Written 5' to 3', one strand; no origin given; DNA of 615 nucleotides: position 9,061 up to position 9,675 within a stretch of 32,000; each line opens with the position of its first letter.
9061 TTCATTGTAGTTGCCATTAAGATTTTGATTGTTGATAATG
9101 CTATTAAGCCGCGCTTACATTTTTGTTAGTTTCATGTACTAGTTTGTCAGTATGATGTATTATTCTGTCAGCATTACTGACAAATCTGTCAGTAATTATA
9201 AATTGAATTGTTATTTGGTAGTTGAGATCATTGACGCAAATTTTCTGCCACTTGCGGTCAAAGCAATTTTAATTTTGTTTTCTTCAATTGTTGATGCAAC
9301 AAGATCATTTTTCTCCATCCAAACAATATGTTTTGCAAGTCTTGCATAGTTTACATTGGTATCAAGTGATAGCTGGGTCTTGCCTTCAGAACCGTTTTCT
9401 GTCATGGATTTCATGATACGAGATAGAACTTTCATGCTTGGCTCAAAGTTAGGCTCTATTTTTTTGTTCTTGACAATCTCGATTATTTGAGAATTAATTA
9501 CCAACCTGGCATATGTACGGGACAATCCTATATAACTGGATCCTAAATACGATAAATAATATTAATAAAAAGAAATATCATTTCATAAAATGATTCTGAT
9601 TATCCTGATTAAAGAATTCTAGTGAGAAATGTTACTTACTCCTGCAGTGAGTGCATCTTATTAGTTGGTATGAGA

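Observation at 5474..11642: Six promoters in one 6-kb accessory cluster share a phased double-dyad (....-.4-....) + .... module, interleaved with five paralogous small winged-helix genes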

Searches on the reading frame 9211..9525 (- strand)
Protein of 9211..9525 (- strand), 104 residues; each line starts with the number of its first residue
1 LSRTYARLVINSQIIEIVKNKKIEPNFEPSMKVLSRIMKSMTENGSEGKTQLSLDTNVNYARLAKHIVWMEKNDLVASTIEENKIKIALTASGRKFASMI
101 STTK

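Call 7: search_protein_families(library=pfam, proteins=[window:9211-9525:-], max_evalue=0.1)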
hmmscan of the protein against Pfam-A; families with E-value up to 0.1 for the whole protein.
window:9211-9525:- (104 aa): 4 families
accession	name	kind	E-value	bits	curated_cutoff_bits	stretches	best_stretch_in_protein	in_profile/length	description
PF14947.12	HTH_45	-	3.2e-07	30.7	25.5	1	31-101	5-70/77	Winged helix-turn-helix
PF14277.12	DUF4364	-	0.0086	16.3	26.9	1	56-101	29-74/162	Domain of unknown function (DUF4364)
PF22538.1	HexPS-like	-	0.032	14.8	28.9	1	7-61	22-77/106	Hexaprenyl diphosphate synthase, small subunit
PF24895.1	SIDD_N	-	0.046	13.7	27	1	12-73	87-148/180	Nonribosomal peptide synthetase sidD N-terminal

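Call 9: find_homologous_proteins(query=window:9211-9525:-, max_evalue=0.001)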
Query window:9211-9525:- (104 aa): 87 proteins with E <= 0.001 among 91 candidates.
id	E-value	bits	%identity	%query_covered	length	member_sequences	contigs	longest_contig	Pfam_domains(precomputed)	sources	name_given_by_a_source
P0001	5.7e-40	153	76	93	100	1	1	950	-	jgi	jgi:predicted transcriptional regulator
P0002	1.5e-37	145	73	90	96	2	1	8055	PF14947.13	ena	-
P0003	1.7e-37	145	100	71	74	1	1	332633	PF14947.13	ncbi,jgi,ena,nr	ncbi:MAG TPA: winged helix-turn-helix domain-containing protein [Nitrosopumilaceae archaeon]|nr:wing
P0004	1.6e-36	142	78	75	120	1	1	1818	PF14947.13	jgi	jgi:predicted transcriptional regulator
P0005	2.3e-36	141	77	88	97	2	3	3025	PF14947.13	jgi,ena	-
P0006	2.4e-36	141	73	90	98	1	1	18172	PF14947.13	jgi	jgi:predicted transcriptional regulator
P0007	2.6e-36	141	77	88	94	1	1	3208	PF14947.13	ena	-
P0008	7.8e-36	140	70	90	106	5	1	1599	PF14947.13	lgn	-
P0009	9.4e-36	139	77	76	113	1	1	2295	PF14947.13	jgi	jgi:predicted transcriptional regulator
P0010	1.4e-35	139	73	87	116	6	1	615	PF14947.13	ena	-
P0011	1.7e-35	139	71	95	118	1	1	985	PF14947.13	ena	-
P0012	3.8e-35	138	75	88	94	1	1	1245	PF14947.13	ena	-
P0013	3.8e-35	138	74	86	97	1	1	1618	PF14947.13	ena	-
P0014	3.9e-35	138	70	90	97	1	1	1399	PF14947.13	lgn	-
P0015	4.1e-35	137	74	87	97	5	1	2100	PF14947.13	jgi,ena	jgi:predicted transcriptional regulator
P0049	4.8e-30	121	62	97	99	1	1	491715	PF14947.13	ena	-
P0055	2.7e-29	119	61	97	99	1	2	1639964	-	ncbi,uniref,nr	ncbi:hypothetical protein NKOR_03840 [Candidatus Nitrosopumilus koreensis AR1]|uniref:Uncharacterize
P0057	5.8e-29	118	64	88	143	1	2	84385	-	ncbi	-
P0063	3.7e-28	115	63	88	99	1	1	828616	-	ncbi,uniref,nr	ncbi:MAG: hypothetical protein K5790_02205 [Nitrosopumilus sp.]|uniref:winged helix-turn-helix domai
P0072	3.7e-25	106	60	83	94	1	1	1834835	PF14947.13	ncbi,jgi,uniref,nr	ncbi:winged helix-turn-helix domain-containing protein [Candidatus Nitrosotenuis sp. DW1]|uniref:win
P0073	2.4e-24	103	58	88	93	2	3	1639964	-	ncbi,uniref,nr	ncbi:hypothetical protein NKOR_03320 [Candidatus Nitrosopumilus koreensis AR1]|uniref:ArnR1-like win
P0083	1.1e-18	85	74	59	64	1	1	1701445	PF14947.13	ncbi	ncbi:winged helix-turn-helix domain-containing protein [Nitrosopumilus sp. S4]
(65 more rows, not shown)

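Call 11: find_encoding_contigs(protein=P0055, flank=6000, max_places=3)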
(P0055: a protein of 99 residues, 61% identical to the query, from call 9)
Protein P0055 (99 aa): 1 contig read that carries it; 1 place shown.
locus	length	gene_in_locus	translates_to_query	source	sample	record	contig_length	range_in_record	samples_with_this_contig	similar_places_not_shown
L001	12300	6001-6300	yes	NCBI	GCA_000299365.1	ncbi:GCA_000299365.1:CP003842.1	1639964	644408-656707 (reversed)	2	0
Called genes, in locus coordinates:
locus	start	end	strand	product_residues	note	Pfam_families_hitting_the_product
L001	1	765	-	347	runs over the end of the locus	PF01867:Cas_Cas1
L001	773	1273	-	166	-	-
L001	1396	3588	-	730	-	PF00009:GTP_EFTU, PF22042:EF-G_D2, PF03144:GTP_EFTU_D2, PF14492:EFG_III, PF03764:EFG_IV, PF00679:EFG_C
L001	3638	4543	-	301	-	PF01380:SIS (faint)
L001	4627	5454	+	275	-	PF02621:VitK2_biosynth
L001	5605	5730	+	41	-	-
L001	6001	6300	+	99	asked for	-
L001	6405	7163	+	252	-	-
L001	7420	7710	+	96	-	-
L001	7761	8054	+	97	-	-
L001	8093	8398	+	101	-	PF01910:Thiamine_BP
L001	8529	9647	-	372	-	PF04055:Radical_SAM, PF19288:CofH_C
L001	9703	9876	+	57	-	-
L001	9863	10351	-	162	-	-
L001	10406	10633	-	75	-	PF13424:TPR_12 (weak), PF13432:TPR_16, PF13371:TPR_9 (weak), PF14559:TPR_19, PF13431:TPR_17 (weak), PF00515:TPR_1, PF07719:TPR_2, PF13181:TPR_8 (weak), +5 more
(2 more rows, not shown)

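Call 12: find_encoding_contigs(protein=P0073, flank=6000, max_places=3)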
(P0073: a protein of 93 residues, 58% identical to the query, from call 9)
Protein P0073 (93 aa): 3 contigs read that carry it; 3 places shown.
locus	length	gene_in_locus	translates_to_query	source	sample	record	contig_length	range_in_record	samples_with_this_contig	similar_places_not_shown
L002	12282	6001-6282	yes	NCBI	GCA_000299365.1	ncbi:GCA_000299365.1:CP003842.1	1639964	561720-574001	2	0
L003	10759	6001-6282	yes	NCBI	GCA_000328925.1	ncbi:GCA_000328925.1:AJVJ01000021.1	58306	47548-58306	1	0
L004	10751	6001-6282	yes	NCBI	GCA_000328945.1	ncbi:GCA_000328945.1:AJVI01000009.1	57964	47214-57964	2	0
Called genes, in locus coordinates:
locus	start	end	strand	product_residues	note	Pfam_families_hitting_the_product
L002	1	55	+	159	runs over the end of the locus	-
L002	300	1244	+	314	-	-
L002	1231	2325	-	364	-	PF00817:IMS, PF11798:IMS_HHH (weak), PF21999:IMS_HHH_1, PF11799:IMS_C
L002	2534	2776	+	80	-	-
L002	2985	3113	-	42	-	-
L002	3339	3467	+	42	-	-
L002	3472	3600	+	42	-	-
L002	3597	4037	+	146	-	-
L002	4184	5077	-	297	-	PF08271:Zn_Ribbon_TF (weak), PF00382:TFIIB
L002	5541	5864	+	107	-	PF00543:P-II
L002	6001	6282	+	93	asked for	-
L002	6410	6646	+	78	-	-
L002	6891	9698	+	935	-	PF00041:fn3, PF16656:Pur_ac_phosph_N (faint), PF00041:fn3, PF25059:FN3_DSCAM-DSCAML_C (weak), PF18915:DUF5667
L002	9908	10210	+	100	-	-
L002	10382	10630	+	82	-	-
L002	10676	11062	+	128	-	PF01918:Alba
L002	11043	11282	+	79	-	-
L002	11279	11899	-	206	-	PF01810:LysE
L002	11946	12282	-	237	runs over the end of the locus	PF09754:PAC2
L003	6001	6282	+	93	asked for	-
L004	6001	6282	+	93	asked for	-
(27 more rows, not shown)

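Call 15: find_encoding_contigs(protein=P0072, flank=5000, max_places=2)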
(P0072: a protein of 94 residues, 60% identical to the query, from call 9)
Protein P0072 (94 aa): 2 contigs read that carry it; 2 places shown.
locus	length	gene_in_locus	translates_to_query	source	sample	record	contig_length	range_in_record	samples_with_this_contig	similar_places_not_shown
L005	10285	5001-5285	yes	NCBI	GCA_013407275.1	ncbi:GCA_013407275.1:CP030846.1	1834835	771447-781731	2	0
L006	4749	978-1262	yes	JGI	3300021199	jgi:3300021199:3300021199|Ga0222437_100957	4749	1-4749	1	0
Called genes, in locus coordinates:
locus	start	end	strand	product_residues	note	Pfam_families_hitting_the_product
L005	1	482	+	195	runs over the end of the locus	PF00565:SNase (weak)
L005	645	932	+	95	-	PF14947:HTH_45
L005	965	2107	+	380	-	PF11999:Ice_binding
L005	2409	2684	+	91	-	PF14947:HTH_45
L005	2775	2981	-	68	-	-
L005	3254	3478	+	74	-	PF14947:HTH_45 (weak)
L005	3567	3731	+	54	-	-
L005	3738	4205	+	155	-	PF11999:Ice_binding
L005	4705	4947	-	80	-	-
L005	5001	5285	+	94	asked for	PF14947:HTH_45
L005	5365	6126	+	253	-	-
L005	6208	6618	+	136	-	-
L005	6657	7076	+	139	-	-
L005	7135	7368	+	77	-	-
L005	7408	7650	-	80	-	PF13619:KTSC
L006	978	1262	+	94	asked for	PF14947:HTH_45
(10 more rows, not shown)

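Call 16: find_encoding_contigs(protein=P0083, flank=5000, max_places=2)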
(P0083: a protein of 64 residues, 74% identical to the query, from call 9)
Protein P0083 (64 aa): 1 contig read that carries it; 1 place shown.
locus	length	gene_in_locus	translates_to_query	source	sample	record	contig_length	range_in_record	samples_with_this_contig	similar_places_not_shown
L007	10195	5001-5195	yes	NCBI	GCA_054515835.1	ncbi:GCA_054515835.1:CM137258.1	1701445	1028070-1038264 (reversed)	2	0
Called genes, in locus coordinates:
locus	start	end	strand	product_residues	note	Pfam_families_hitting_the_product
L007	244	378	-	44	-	-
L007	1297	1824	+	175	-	-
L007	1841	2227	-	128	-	PF20364:DUF6659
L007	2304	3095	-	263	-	PF00211:Guanylate_cyc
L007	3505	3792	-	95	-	-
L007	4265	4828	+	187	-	-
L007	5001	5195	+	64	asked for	PF14947:HTH_45 (weak)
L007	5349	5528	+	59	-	-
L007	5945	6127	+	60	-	-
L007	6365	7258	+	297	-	PF08271:Zn_Ribbon_TF (faint), PF00382:TFIIB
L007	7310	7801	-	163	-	-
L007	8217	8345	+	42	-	-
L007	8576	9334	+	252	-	-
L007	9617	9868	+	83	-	-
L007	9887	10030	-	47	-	PF18930:DUF5679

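Call 17: find_encoding_contigs(protein=P0049, flank=5000, max_places=2)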
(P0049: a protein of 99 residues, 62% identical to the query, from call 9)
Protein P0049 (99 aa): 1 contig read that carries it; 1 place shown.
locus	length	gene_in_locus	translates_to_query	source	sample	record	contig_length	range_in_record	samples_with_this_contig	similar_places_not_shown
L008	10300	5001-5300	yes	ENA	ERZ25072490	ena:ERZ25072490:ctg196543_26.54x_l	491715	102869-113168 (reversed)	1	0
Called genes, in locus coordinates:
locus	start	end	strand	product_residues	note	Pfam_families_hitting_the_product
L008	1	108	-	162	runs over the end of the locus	PF13513:HEAT_EZ (faint), PF02985:HEAT (faint), PF03130:HEAT_PBS (faint), PF13646:HEAT_2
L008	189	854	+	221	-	PF00578:AhpC-TSA (faint), PF08534:Redoxin (faint)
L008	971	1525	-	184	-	-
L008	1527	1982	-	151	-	PF00827:Ribosomal_L15e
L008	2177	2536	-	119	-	-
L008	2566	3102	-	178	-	-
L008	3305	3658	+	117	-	-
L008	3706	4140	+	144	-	PF00582:Usp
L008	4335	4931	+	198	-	-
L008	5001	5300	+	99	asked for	PF14947:HTH_45 (weak)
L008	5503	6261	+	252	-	-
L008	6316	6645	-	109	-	-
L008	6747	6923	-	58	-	-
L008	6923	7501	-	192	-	PF00924:MS_channel_2nd, PF21082:MS_channel_3rd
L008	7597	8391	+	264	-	-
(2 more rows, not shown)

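Call 23: search_solved_structures(query=window:9211-9525:-, max_evalue=1)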
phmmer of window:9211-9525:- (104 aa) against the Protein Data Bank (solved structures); distinct sequences matched with E-value up to 1: 1.
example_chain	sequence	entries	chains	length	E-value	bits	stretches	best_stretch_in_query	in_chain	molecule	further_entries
5cwm_A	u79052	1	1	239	0.12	16.1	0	31-70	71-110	Designed helical repeat protein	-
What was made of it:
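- On Sso10a family (family B): Family A has no PDB sequence hit (call 23).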

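Call 46: find_encoding_contigs(protein=P0063, flank=4000, max_places=2)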
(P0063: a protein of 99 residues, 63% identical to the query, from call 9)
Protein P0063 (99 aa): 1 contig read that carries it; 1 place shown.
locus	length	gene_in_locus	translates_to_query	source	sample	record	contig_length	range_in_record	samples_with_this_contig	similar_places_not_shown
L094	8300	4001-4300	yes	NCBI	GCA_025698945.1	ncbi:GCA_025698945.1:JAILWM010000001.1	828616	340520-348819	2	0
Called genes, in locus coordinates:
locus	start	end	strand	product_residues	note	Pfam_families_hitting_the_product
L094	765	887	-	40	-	-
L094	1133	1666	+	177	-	-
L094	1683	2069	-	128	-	PF20364:DUF6659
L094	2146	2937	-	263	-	PF00211:Guanylate_cyc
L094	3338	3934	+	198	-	-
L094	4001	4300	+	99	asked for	-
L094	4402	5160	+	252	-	-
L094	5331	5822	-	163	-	-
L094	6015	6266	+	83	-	-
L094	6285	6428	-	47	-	PF18930:DUF5679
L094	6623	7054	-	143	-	-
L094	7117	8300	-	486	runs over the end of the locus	PF01565:FAD_binding_4, PF02913:FAD-oxidase_C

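Call 47: find_encoding_contigs(protein=P0057, flank=4000, max_places=2)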
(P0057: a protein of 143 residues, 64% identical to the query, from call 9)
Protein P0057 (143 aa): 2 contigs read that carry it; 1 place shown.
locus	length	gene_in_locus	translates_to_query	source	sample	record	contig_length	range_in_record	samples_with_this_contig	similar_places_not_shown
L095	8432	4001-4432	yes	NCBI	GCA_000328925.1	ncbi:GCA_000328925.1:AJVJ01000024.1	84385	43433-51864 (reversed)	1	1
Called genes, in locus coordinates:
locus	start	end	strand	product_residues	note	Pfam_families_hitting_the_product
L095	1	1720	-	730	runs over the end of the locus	PF00009:GTP_EFTU, PF22042:EF-G_D2, PF03144:GTP_EFTU_D2, PF14492:EFG_III, PF03764:EFG_IV, PF00679:EFG_C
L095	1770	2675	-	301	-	PF01380:SIS (faint)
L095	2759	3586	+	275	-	PF02621:VitK2_biosynth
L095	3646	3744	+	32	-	-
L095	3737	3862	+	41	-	-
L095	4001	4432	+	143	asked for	-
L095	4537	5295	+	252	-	-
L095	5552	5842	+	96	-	-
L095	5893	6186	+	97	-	-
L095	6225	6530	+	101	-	PF01910:Thiamine_BP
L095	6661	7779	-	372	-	PF04055:Radical_SAM, PF19288:CofH_C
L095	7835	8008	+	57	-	-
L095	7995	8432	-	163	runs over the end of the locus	-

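Call 58: predict_structure(alignment_id=A2)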
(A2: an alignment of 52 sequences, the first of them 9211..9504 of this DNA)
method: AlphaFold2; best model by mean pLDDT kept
length: 97 residues; sequences in the alignment: 52
mean_pLDDT: 78.3   pTM: 0.69
mean pLDDT of the five models: 78.3, 78.1, 77.4, 75.9, 75.0
residues with pLDDT >= 90: 10; 70-90: 66; 50-70: 19; < 50: 2
segments of 3 or more residues with pLDDT < 50: none
pLDDT, mean of each block of 10 residues (from residue 1): 68 83 85 73 62 78 91 83 89 70
secondary structure, 60 per line:
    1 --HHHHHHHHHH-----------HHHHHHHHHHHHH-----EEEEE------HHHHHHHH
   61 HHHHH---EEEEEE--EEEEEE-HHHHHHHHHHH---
elements in order: H3-12 H24-36 E42-46 H53-65 E69-74 E77-82 H84-94
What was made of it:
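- On ArnR/ArnR1-type one-component regulators: The A2 model is a wHTH plus two short helices (call 58).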

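Call 61: fold_search(model_id=the predicted structure, library=pdb)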
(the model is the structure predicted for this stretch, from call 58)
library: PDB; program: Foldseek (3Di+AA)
matches with E <= 10: 780; with E <= 0.001: 0
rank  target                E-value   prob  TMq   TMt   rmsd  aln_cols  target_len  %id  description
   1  6pco_B                1.3e-02  1.00  0.55  0.41   9.7        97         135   14  Mechanism for regulation of DNA binding of Bordetella bronchiseptica BpsR by 6-hydroxynicotinic acid (released 2019-11-06)
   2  2qvo                  1.7e-02  1.00  0.54  0.59   6.9        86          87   22  Crystal structure of AF1382 from Archaeoglobus fulgidus (released 2007-09-04)
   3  8ylg_B                1.8e-02  1.00  0.56  0.35  10.1       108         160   12  Crystal structure of Burkholderia thailandensis MftR in complex with operator DNA (released 2024-11-13)
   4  3o3k                  2.1e-02  1.00  0.54  0.57   4.1        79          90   23  Crystal structure of AF1382 from Archaeoglobus fulgidus (released 2010-08-04)
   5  4k2e_B                2.2e-02  0.96  0.46  0.48  11.6       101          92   17  HlyU from Vibrio cholerae N16961 (released 2014-04-30)
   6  3ov8                  2.4e-02  1.00  0.56  0.59   3.8        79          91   22  Crystal structure of AF1382 from Archaeoglobus fulgidus, High resolution (released 2011-11-16)
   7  8yli_B                3.4e-02  0.99  0.57  0.36  10.3       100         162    9  Crystal structure of Pectobacterium atrosepticum PecS in complex with operator DNA (released 2024-11-13)
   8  3zmd_A                4.6e-02  0.99  0.56  0.38  10.3       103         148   16  Crystal structure of AbsC, a MarR family transcriptional regulator from Streptomyces coelicolor (released 2013-02-20)
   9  4ooi_B                4.6e-02  0.92  0.46  0.47  11.7       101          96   15  Reduced HlyU from Vibrio cholerae N16961 (released 2014-12-31)
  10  8r57_K                4.9e-02  1.00  0.63  0.72   2.7        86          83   16  CryoEM structure of wheat 40S ribosomal subunit, head domain (released 2023-12-27)
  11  8scb_KK               5.5e-02  0.99  0.56  0.61   4.1        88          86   10  Terminating ribosome with SRI-41315 (released 2023-12-27)
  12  5xxu_K                5.8e-02  0.94  0.47  0.48   5.2        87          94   13  Small subunit of Toxoplasma gondii ribosome (released 2017-08-30)
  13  9fny_A4               5.8e-02  0.94  0.54  0.21   8.4       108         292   12  PF30S-PF30S dimer mediated by aRDF from P. furiosus (Structure I) (released 2025-01-15)
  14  5aip_B                6.2e-02  0.96  0.50  0.38  10.6        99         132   23  Crystal structure of NadR in complex with 4-hydroxyphenylacetate (released 2016-03-02)
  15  4ooi_C                6.2e-02  0.90  0.42  0.43   4.2        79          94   13  Reduced HlyU from Vibrio cholerae N16961 (released 2014-12-31)
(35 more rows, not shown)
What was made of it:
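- The A model is a wHTH flanked by extra N- and C-terminal helices (calls 58, 61).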

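Call 69: find_related_loci(query=A2, collection=metagenome_contigs, flank=3000)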
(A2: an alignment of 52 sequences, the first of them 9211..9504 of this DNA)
Query A2 (97 aa) in metagenome_contigs; peptide patterns used: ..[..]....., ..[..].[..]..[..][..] (x = any residue, [..] = any of these).
288 stretches matched a pattern; 156 encode a relative of the query (tblastn E <= 1e-3); the best 80 are kept; 80 distinct loci.
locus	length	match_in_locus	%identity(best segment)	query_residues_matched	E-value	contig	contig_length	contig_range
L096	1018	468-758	98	1-97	3e-64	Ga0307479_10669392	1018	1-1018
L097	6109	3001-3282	73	1-94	7e-45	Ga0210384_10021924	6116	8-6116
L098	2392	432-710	76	4-96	5e-44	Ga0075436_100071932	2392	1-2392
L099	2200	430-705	75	3-94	3e-44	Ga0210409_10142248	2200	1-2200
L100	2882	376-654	76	4-96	6e-44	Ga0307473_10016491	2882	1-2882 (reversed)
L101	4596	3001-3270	74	5-94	5e-42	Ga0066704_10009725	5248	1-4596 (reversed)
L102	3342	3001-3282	69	1-94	2e-41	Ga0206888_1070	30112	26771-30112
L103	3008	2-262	72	8-94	1e-40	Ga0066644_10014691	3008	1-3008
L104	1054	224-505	67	1-94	4e-42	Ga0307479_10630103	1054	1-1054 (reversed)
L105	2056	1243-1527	63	1-95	6e-40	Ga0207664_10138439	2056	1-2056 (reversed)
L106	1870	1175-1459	63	1-95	5e-40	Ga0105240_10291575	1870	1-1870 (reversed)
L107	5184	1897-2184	67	1-96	1e-39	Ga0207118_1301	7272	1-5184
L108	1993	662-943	64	1-94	7e-39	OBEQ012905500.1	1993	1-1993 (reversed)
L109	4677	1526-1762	76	16-94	6e-39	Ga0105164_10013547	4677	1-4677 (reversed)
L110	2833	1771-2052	64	1-94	6e-39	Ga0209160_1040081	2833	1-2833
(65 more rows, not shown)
